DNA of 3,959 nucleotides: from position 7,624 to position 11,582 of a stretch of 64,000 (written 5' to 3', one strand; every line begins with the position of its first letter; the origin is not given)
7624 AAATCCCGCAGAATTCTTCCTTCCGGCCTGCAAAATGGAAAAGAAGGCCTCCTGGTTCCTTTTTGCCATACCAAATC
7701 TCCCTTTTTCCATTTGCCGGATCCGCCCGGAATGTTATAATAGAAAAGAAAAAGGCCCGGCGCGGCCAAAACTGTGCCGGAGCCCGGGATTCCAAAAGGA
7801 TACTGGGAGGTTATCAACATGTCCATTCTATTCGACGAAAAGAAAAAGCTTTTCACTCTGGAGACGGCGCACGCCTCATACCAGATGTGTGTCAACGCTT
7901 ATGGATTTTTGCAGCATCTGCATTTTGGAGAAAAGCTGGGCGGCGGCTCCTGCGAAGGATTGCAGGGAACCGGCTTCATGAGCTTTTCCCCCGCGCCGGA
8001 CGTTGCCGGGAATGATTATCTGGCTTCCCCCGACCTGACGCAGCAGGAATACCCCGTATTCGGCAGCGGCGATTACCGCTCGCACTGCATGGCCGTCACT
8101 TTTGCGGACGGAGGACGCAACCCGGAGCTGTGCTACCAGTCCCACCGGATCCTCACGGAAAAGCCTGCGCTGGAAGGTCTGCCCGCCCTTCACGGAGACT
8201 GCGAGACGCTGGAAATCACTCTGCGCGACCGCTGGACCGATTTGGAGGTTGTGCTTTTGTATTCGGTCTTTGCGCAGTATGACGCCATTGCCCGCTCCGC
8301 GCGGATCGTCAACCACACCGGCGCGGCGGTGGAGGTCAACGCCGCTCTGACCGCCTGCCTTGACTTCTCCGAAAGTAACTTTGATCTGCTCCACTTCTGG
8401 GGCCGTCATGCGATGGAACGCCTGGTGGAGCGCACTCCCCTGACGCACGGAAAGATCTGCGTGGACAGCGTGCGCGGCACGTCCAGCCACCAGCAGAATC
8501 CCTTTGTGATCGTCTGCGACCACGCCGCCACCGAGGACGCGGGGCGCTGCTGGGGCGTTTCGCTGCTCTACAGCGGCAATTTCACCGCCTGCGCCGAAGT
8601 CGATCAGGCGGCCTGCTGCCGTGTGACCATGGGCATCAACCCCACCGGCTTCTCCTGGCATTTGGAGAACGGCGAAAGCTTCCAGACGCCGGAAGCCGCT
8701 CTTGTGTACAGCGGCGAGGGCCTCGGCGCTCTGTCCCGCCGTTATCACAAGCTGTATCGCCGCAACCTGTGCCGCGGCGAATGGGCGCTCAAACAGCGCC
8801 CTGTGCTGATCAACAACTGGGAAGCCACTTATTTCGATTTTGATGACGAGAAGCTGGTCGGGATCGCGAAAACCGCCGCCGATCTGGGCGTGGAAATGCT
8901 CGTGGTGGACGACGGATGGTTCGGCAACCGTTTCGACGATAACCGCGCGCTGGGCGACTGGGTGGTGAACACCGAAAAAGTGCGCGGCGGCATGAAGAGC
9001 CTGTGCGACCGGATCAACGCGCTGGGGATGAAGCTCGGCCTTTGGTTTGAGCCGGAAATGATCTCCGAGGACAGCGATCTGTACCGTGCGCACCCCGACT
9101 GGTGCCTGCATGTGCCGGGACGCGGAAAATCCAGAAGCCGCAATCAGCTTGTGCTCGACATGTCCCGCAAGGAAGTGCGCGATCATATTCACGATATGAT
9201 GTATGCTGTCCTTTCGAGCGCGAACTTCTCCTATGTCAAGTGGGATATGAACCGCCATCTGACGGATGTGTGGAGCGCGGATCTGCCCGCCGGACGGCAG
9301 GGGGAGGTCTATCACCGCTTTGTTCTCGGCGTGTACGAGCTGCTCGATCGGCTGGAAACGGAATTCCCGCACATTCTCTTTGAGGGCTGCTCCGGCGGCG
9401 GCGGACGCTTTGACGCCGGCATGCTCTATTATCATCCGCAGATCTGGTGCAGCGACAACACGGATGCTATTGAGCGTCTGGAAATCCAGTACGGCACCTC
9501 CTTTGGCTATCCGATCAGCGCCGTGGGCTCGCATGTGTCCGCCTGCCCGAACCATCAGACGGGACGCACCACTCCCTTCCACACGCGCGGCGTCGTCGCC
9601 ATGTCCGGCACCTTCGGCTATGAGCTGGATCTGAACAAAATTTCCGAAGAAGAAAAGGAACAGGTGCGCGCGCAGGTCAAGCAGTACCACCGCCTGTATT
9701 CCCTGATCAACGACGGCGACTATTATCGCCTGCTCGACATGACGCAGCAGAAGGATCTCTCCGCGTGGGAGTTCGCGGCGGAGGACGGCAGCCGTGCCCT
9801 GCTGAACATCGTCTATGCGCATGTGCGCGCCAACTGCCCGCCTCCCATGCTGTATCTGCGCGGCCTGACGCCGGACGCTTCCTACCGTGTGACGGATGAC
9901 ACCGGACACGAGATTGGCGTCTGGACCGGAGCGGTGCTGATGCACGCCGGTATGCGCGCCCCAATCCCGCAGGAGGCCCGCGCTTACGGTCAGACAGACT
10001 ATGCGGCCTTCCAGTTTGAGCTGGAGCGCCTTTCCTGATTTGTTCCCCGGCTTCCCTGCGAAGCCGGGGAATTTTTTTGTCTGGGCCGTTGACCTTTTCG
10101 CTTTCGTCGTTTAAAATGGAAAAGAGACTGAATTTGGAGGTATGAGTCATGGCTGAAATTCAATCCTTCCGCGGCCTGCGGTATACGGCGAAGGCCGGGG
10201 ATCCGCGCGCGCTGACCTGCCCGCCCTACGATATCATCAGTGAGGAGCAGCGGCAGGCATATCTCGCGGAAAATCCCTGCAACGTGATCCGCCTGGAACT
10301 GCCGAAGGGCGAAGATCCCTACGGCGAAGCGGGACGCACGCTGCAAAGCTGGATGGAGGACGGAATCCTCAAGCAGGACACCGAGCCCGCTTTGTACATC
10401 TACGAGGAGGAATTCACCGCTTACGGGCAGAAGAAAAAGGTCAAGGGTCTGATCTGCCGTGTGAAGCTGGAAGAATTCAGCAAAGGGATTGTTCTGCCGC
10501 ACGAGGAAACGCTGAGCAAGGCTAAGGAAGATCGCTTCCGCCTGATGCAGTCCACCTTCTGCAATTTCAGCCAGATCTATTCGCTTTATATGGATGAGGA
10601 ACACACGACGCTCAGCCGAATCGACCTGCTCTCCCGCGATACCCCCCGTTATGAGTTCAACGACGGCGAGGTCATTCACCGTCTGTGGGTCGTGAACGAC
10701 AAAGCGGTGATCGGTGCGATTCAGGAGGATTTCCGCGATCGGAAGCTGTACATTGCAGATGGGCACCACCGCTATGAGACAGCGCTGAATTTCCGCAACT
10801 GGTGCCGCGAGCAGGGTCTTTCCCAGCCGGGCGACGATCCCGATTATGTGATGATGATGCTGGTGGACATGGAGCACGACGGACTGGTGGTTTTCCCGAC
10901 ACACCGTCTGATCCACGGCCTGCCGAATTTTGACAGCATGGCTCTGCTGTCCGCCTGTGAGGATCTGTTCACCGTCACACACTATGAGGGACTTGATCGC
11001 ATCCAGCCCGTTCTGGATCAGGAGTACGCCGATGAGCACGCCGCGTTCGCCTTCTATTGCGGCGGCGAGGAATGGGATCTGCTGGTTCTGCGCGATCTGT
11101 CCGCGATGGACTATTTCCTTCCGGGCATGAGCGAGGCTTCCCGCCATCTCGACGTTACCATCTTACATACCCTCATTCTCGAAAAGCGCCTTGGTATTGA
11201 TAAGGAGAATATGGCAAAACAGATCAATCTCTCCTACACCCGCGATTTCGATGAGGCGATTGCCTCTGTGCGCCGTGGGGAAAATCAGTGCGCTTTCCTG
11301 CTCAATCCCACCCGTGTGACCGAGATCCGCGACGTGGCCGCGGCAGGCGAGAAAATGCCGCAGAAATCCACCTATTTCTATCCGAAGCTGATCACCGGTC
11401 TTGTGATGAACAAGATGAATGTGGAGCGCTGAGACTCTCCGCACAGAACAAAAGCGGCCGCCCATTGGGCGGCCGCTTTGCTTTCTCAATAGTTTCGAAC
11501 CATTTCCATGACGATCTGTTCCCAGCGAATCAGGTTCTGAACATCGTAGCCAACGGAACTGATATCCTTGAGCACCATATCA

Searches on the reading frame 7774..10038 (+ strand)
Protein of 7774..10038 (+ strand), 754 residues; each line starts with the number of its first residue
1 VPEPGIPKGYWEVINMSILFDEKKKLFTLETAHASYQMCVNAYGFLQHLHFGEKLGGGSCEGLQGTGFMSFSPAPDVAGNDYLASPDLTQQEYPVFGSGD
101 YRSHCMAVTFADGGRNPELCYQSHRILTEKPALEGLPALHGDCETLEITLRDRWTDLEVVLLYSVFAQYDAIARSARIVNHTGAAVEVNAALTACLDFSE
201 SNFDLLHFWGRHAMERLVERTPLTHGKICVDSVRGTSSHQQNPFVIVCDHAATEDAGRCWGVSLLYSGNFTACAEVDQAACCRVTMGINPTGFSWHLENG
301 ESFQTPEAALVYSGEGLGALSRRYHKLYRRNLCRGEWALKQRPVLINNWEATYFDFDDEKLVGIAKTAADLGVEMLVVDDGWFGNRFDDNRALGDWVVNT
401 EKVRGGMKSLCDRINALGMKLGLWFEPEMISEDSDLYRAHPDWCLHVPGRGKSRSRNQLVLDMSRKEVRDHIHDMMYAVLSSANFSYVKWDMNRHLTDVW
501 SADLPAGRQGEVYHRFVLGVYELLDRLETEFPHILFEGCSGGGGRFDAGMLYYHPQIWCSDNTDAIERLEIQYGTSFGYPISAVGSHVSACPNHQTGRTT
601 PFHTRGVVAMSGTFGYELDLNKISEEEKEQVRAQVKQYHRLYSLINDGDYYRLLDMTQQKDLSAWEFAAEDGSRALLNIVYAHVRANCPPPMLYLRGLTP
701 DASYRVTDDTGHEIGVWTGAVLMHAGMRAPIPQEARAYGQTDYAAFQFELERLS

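Call 42: search_protein_families(library=pfam, proteins=[window:7774-10038:+], max_evalue=0.00001)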
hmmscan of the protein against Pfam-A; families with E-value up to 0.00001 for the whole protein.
window:7774-10038:+ (754 aa): 3 families
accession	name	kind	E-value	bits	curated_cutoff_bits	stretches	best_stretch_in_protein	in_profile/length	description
PF02065.24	Melibiase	-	7.7e-157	522.1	27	1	302-646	1-345/347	Melibiase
PF16875.11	Glyco_hydro_36N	-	2.1e-83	280.1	27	1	44-298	1-253/253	Glycosyl hydrolase family 36 N-terminal domain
PF16874.11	Glyco_hydro_36C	-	5.6e-16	59.2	27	1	663-750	2-77/77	Glycosyl hydrolase family 36 C-terminal domain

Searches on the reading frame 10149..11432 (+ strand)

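Call 42: search_protein_families(library=pfam, proteins=[window:10149-11432:+], max_evalue=0.00001)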
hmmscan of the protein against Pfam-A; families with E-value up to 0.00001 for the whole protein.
window:10149-11432:+ (427 aa): 1 family
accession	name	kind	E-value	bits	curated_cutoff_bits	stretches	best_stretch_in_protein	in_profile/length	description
PF06245.16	DUF1015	-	1.4e-90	304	25.8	1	4-336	1-324/325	Protein of unknown function (DUF1015)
